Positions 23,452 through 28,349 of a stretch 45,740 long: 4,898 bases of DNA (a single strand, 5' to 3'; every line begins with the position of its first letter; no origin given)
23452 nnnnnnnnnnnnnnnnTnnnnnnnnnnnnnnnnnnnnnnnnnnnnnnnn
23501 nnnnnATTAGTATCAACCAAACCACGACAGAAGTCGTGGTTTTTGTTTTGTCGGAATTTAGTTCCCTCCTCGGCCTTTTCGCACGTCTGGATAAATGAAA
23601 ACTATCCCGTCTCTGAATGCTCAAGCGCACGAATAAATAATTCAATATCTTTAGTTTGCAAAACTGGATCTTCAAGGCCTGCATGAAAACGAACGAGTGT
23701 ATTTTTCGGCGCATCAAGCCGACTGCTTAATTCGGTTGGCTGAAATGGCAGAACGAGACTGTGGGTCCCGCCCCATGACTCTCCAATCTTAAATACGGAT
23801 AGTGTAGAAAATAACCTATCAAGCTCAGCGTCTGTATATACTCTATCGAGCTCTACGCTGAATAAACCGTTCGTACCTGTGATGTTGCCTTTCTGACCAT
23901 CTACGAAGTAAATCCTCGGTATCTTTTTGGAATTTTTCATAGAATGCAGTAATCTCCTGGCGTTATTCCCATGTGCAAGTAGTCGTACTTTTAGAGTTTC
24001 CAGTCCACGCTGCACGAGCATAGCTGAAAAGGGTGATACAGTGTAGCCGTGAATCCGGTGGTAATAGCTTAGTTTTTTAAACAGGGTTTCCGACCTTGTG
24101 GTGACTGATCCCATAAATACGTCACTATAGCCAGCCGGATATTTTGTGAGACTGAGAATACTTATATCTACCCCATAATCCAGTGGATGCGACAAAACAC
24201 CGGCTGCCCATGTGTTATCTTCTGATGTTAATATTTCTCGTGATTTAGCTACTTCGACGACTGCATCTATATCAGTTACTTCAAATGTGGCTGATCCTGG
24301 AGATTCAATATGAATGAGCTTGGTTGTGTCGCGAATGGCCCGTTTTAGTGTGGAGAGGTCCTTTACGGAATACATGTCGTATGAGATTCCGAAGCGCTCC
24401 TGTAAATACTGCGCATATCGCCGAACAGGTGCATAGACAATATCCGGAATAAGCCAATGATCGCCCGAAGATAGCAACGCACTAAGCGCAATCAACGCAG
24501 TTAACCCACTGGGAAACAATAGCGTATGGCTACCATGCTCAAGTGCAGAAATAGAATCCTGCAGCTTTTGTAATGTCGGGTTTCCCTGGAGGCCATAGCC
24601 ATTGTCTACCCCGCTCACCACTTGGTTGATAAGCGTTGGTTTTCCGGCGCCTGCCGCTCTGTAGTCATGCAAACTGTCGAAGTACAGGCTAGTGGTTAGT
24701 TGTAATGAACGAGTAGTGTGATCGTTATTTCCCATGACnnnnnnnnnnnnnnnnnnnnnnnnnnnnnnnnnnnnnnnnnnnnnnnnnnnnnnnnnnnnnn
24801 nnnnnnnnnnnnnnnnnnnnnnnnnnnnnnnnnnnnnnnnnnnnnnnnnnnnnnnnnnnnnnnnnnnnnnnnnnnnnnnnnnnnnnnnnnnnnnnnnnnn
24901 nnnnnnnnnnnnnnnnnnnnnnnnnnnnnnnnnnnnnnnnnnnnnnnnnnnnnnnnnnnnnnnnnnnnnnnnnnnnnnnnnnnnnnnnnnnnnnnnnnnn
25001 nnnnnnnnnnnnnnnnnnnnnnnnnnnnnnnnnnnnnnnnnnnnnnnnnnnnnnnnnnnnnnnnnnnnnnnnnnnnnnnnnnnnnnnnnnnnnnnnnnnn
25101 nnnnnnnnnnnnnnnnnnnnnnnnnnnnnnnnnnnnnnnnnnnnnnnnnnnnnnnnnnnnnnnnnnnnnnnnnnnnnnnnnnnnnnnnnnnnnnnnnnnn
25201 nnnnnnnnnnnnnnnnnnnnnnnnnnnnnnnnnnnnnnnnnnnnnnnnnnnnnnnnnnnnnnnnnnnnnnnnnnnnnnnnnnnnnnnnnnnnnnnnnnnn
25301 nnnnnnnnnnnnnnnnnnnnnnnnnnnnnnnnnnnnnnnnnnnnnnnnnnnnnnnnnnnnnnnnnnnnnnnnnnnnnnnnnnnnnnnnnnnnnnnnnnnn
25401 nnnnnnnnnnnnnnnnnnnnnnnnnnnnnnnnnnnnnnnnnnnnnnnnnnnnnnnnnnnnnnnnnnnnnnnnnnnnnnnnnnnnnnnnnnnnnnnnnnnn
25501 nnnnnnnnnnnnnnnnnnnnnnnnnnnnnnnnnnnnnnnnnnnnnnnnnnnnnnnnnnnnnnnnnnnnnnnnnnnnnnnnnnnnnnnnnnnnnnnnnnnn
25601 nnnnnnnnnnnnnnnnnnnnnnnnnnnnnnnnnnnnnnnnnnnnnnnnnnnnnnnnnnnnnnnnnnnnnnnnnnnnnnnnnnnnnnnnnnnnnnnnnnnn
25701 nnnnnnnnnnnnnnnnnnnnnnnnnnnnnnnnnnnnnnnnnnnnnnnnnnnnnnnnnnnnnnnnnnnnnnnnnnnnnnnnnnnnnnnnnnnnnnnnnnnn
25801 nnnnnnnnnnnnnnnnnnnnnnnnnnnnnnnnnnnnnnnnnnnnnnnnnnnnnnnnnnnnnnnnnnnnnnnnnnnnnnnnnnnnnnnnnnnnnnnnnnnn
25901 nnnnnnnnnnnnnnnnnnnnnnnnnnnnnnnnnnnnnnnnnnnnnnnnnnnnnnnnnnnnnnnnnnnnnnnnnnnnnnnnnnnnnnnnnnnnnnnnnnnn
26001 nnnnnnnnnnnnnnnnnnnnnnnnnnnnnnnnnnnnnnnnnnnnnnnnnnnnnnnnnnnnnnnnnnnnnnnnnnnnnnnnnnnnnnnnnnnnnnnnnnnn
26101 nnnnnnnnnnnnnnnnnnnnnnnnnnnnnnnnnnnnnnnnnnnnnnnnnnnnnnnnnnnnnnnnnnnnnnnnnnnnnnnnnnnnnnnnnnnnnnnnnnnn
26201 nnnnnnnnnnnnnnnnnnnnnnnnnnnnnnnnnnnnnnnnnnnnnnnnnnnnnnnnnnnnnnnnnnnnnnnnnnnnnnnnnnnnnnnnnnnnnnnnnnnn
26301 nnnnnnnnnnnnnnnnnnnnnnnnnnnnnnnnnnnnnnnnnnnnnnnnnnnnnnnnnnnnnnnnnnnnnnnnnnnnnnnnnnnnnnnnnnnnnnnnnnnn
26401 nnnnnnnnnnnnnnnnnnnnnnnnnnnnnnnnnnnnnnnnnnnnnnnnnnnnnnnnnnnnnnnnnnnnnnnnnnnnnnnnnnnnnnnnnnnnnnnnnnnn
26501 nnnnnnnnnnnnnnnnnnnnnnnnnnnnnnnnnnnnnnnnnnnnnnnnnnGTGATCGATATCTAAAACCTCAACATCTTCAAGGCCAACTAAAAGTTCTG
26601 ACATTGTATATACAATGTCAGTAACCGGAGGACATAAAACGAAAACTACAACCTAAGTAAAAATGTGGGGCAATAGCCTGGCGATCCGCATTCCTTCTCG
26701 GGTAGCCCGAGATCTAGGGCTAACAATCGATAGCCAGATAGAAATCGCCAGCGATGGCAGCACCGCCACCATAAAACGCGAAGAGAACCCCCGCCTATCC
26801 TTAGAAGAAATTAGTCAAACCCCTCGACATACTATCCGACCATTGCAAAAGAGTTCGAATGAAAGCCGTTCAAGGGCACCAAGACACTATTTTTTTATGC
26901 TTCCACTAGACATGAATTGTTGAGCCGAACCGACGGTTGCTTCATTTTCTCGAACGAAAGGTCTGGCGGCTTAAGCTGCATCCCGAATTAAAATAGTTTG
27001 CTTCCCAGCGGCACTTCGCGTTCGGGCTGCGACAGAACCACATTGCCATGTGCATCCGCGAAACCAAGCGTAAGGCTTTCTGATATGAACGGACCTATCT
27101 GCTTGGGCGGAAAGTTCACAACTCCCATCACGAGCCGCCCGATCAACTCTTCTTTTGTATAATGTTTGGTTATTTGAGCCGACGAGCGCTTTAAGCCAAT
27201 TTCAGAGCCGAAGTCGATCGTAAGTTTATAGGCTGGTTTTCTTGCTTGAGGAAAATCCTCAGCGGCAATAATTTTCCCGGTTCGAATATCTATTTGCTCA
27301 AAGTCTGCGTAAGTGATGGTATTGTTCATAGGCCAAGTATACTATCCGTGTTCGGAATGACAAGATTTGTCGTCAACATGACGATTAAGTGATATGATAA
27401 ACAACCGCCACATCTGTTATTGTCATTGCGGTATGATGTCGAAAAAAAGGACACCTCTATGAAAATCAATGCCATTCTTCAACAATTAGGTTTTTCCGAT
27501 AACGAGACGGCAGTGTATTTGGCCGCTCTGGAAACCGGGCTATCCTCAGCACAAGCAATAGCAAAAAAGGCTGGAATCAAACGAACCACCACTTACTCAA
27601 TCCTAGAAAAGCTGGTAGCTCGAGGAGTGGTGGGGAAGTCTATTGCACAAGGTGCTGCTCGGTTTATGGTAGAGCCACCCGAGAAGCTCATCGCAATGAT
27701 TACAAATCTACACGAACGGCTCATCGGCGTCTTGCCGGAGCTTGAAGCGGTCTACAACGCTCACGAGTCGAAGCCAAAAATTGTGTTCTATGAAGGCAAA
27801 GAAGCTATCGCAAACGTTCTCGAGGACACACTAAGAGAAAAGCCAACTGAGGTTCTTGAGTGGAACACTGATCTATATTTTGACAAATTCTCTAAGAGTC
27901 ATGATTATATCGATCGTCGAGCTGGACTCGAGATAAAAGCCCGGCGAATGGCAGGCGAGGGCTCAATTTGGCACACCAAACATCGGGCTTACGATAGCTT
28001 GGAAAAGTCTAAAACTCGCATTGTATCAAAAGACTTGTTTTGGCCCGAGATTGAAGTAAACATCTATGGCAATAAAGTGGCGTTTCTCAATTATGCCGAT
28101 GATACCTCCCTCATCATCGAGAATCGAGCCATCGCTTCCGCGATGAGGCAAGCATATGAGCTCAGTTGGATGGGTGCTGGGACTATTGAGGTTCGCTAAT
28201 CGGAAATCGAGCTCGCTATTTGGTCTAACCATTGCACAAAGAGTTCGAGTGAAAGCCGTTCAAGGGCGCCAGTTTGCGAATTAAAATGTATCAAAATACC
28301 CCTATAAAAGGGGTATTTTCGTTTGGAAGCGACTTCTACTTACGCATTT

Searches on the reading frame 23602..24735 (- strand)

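Call 67: search_protein_families(library=pfam, proteins=[window:23602-24735:-], max_evalue=0.001)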
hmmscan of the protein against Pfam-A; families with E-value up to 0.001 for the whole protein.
window:23602-24735:- (377 aa): 1 family
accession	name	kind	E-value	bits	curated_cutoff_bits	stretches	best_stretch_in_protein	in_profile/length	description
PF01053.26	Cys_Met_Meta_PP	-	4.9e-71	239.7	27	1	9-357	20-369/381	Cys/Met metabolism PLP-dependent enzyme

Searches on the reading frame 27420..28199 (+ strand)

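Call 67: search_protein_families(library=pfam, proteins=[window:27420-28199:+], max_evalue=0.001)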
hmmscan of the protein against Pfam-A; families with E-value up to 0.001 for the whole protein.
window:27420-28199:+ (259 aa): 2 families
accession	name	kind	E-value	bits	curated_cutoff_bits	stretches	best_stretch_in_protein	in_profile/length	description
PF01978.25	TrmB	-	3.2e-13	49.8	25.6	1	20-73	1-54/68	Sugar-specific transcriptional regulator TrmB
PF09339.16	HTH_IclR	-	0.00032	20.8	22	1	34-71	12-48/52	IclR helix-turn-helix domain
